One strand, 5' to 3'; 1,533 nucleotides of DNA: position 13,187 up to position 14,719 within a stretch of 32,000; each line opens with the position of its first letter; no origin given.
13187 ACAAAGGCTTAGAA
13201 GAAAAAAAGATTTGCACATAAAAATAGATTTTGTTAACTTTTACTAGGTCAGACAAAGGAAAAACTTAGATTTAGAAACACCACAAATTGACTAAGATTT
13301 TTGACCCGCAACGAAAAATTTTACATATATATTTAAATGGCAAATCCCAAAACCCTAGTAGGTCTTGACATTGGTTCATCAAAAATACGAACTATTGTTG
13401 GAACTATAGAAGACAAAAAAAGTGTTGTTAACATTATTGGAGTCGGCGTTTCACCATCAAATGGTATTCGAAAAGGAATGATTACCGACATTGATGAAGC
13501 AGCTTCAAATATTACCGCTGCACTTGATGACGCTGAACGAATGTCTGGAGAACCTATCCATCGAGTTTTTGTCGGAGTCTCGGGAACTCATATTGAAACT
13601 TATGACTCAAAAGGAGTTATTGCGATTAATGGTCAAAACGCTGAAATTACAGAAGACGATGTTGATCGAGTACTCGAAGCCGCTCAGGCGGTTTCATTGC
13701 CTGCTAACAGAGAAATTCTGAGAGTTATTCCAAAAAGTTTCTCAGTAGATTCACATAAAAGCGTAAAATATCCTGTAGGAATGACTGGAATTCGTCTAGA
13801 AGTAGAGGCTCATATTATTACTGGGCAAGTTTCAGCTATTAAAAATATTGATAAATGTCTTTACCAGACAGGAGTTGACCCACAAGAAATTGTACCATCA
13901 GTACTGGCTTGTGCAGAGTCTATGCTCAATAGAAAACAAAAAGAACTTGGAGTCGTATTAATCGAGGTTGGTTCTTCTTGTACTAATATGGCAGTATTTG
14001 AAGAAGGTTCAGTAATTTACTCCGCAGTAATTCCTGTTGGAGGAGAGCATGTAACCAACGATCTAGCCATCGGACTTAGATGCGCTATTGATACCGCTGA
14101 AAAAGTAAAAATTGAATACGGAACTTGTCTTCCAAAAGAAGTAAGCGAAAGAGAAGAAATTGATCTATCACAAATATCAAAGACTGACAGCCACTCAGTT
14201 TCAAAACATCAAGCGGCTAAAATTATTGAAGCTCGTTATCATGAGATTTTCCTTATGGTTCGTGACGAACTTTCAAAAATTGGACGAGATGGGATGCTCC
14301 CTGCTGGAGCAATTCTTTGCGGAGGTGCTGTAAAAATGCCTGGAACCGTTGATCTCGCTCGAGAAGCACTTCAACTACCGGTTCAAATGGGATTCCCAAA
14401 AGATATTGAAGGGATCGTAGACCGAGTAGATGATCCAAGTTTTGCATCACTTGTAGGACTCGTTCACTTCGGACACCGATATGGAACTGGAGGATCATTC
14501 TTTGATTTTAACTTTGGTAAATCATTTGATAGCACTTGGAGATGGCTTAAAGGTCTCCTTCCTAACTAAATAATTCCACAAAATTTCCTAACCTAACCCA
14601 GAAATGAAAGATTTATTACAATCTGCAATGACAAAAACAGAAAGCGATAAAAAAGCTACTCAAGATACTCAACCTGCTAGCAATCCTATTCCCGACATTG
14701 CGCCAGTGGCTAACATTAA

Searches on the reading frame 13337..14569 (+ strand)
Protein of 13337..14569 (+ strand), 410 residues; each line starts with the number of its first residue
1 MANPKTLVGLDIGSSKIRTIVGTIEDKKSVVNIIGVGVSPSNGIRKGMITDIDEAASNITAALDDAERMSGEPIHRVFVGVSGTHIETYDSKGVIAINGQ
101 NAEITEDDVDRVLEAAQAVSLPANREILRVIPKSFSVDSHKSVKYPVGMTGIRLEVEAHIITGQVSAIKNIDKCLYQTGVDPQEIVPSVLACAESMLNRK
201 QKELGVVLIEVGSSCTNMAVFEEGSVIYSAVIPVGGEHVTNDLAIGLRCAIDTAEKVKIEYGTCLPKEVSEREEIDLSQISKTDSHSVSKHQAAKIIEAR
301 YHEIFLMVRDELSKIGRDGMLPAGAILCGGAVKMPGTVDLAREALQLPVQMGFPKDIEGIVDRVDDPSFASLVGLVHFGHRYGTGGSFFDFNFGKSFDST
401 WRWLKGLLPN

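Call 19: search_protein_families(library=ncbifam, proteins=[window:13337-14569:+], max_evalue=0.00001)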
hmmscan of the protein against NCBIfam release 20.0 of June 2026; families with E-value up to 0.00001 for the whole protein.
window:13337-14569:+ (410 aa): 8 families
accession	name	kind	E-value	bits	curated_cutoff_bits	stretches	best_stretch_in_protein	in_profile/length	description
TIGR01174.1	ftsA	equivalog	1.3e-119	399.6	175.85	1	7-377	2-370/371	cell division protein FtsA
NF007009.0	PRK09472.1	equivalog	1.3e-78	264.9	409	1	3-381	6-388/420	cell division protein FtsA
NF045709.1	Amuc_1101_fam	equivalog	4.5e-12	45.6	650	1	155-351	128-314/608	Amuc_1101 family PilM-like pilus complex protein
TIGR02529.1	EutJ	subfamily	2.7e-08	33.6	152.1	1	206-259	110-163/239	ethanolamine utilization protein EutJ family protein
NF011660.0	PRK15080.1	equivalog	2.8e-08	33.3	182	1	207-260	144-197/277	ethanolamine utilization protein EutJ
TIGR01175.1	pilM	subfamily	3.6e-06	26.2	133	0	195-268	179-252/348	type IV pilus assembly protein PilM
NF010540.1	PRK13929.1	exception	4.1e-06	26.1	515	1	184-352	130-309/334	rod-share determining protein MreBH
NF010539.0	PRK13927.1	subfamily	7e-06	25.2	293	1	203-351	150-310/339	rod shape-determining protein MreB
